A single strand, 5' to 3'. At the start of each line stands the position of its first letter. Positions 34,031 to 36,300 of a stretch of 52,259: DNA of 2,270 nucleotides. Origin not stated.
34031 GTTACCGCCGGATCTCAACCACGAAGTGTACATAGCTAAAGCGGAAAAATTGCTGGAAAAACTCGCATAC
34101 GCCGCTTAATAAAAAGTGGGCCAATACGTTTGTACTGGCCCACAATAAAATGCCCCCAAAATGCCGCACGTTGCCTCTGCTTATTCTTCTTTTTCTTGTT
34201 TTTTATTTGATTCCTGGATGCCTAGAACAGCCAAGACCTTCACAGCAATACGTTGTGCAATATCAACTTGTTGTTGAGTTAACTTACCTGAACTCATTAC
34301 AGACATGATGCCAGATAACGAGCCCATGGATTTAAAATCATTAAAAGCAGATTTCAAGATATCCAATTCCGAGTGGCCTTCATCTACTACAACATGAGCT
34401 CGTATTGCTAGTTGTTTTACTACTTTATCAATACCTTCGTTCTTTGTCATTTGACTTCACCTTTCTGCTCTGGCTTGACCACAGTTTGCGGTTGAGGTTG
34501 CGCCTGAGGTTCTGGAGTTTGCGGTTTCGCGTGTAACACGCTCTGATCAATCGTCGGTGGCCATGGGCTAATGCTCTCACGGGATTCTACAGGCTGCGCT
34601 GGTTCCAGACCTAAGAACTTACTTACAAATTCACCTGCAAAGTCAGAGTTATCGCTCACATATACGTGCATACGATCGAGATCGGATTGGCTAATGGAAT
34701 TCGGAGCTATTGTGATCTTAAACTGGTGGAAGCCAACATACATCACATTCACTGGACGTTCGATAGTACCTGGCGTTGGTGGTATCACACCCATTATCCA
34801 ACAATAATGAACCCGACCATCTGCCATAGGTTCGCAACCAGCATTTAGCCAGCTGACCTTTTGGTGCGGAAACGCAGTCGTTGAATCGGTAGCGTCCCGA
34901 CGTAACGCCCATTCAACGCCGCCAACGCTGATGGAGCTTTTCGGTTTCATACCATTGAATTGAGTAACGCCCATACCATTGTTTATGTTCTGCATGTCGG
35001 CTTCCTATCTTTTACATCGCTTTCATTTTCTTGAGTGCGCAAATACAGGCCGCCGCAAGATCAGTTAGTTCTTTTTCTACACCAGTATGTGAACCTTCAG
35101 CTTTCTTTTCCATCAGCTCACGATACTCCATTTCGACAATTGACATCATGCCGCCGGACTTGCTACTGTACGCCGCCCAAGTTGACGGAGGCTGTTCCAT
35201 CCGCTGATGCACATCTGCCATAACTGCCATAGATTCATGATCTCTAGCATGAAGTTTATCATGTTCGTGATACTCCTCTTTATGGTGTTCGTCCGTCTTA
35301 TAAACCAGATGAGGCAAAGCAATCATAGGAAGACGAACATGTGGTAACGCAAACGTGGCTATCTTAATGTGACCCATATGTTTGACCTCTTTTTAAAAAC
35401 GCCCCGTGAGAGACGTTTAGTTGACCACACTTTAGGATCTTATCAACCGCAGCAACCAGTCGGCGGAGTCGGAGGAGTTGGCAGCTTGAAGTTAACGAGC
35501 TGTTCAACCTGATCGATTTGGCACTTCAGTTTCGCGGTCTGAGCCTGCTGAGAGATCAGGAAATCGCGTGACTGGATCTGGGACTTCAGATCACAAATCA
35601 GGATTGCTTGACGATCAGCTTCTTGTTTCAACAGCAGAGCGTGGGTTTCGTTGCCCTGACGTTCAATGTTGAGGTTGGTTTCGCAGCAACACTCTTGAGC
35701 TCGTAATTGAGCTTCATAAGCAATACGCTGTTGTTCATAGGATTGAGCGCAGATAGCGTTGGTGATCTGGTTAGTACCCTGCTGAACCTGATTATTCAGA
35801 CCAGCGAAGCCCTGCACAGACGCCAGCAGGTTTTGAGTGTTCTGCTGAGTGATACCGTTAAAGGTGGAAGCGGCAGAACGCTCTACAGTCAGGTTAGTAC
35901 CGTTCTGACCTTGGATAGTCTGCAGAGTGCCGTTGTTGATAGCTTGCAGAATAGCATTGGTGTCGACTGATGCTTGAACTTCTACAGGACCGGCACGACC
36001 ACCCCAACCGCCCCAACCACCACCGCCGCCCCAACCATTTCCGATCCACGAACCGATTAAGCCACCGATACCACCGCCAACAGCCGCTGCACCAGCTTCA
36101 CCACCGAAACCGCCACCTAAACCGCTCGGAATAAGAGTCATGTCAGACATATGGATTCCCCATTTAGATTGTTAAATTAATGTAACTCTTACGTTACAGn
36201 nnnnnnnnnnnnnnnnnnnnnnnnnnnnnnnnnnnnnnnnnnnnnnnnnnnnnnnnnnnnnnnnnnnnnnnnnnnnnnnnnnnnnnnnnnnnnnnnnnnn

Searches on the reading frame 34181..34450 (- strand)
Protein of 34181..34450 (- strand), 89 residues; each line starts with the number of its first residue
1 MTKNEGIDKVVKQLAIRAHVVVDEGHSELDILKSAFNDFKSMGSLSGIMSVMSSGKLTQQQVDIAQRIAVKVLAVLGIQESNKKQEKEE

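Call 50: search_protein_families(library=phrogs, proteins=[window:34181-34450:-], max_evalue=0.001)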
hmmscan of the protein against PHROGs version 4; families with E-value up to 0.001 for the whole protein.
window:34181-34450:- (89 aa): 1 family
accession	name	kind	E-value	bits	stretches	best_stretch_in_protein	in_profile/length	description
phrog_7239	-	unknown function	2.6e-48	163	1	1-85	1-85/85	-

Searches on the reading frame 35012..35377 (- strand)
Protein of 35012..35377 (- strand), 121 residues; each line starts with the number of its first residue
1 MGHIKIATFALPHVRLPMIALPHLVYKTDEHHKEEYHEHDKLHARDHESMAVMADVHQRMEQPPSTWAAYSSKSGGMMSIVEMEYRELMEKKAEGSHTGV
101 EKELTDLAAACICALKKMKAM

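Call 3: search_protein_families(library=pfam, proteins=[window:35012-35377:-], max_evalue=0.01)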
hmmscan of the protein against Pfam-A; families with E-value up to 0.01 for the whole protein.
window:35012-35377:- (121 aa): 0 families

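Call 4: search_protein_families(library=phrogs, proteins=[window:35012-35377:-], max_evalue=0.001)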
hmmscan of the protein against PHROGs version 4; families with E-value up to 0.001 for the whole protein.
window:35012-35377:- (121 aa): 1 family
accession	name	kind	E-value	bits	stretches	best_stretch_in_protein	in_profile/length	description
phrog_9157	-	unknown function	1.3e-63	213.7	1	1-121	1-121/121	-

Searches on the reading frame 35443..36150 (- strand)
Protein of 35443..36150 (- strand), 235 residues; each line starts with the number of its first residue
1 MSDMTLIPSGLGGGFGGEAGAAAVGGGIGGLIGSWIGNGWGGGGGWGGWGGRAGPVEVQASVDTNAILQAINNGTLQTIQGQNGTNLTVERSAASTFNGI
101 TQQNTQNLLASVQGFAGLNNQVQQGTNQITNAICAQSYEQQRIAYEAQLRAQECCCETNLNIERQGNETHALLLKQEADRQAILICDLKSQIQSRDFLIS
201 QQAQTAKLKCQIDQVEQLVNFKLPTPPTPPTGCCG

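Call 3: search_protein_families(library=pfam, proteins=[window:35443-36150:-], max_evalue=0.01)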
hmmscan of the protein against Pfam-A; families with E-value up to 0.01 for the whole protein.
window:35443-36150:- (235 aa): 0 families

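Call 4: search_protein_families(library=phrogs, proteins=[window:35443-36150:-], max_evalue=0.001)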
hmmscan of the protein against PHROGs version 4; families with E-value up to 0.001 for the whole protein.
window:35443-36150:- (235 aa): 2 families
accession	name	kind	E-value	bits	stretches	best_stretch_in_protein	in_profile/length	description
phrog_9288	-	unknown function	6.3e-128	426.3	1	1-235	1-234/234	-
phrog_16490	-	unknown function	2.1e-06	28.6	1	14-217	21-217/286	-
